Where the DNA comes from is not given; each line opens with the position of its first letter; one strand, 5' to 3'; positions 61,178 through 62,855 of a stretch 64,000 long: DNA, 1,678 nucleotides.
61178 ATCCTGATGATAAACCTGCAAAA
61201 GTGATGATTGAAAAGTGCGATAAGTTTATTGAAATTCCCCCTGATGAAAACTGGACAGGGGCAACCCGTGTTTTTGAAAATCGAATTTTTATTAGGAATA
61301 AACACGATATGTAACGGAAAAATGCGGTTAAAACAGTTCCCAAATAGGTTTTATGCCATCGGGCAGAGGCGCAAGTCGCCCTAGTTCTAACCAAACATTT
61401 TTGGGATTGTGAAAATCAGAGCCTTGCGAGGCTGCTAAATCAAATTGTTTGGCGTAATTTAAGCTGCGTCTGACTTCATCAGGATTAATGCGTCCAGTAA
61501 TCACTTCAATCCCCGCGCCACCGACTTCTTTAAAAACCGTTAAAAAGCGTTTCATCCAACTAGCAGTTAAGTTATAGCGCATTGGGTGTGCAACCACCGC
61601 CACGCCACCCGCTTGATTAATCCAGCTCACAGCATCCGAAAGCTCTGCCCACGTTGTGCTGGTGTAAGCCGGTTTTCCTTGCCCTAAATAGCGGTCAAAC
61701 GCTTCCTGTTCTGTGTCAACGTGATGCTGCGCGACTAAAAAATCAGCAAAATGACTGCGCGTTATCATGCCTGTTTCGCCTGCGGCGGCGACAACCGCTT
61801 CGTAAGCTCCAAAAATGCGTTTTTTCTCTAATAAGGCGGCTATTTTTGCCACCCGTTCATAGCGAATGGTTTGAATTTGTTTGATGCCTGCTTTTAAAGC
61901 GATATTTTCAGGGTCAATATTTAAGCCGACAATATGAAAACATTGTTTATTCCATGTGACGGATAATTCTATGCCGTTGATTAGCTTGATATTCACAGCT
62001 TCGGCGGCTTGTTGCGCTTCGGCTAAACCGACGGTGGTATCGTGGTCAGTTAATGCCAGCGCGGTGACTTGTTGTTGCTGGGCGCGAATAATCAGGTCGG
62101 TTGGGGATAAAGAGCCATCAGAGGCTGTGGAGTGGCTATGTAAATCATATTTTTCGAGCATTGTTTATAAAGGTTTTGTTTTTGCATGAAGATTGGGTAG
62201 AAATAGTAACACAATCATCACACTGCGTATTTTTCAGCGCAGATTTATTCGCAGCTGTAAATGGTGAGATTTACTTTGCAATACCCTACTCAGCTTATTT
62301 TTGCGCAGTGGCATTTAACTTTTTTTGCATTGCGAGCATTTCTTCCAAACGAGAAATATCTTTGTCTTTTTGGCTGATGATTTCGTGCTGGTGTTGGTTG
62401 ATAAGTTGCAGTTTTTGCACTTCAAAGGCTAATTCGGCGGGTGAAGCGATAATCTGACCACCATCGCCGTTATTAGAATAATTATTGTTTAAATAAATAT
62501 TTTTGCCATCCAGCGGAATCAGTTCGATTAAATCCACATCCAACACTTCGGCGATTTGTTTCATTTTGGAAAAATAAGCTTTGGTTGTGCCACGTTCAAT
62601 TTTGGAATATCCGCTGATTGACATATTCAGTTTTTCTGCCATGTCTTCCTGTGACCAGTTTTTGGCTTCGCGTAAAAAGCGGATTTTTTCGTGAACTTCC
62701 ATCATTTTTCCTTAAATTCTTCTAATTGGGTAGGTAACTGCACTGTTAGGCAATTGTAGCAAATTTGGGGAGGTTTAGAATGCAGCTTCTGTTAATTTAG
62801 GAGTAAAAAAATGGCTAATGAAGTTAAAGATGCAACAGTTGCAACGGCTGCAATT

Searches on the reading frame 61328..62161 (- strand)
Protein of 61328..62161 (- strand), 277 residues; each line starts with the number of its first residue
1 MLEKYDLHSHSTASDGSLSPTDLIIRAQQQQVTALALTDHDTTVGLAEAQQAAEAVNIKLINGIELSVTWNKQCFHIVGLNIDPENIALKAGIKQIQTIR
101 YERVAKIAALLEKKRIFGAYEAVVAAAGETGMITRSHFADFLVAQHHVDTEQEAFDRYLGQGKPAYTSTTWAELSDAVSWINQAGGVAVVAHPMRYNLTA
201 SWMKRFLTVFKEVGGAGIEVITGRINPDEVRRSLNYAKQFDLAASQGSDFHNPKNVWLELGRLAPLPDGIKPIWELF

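Call 75: search_protein_families(library=pfam, proteins=[window:61328-62161:-], max_evalue=0.001)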
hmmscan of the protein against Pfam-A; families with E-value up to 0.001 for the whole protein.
window:61328-62161:- (277 aa): 1 family
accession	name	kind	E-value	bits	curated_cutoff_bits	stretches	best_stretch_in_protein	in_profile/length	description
PF02811.25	PHP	-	6.8e-14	53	26.4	1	6-131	1-84/164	PHP domain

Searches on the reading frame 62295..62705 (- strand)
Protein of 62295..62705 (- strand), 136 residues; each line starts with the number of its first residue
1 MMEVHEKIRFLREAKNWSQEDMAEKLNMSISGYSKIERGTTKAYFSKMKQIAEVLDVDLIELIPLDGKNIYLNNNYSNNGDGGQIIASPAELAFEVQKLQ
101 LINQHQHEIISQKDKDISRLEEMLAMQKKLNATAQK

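Call 74: search_protein_families(library=pfam, proteins=[window:62295-62705:-], max_evalue=0.01)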
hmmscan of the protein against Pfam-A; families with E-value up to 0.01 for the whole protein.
window:62295-62705:- (136 aa): 6 families
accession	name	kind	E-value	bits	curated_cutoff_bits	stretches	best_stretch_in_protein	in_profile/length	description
PF01381.28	HTH_3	-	2.3e-14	53.6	23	1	8-62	1-55/55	Helix-turn-helix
PF12844.13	HTH_19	-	2.3e-12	47.1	30.2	1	6-63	2-59/64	Helix-turn-helix domain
PF13560.12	HTH_31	-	6.1e-09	36.5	27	1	9-59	7-58/64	Helix-turn-helix domain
PF13744.12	HTH_37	-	0.00063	19.9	27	1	7-58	22-74/80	Helix-turn-helix domain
PF13443.12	HTH_26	-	0.00069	20.2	22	1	8-63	2-58/63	Cro/C1-type HTH DNA-binding domain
PF08388.16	GIIM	-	0.0085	16.5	23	0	3-35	3-37/80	Group II intron, maturase-specific domain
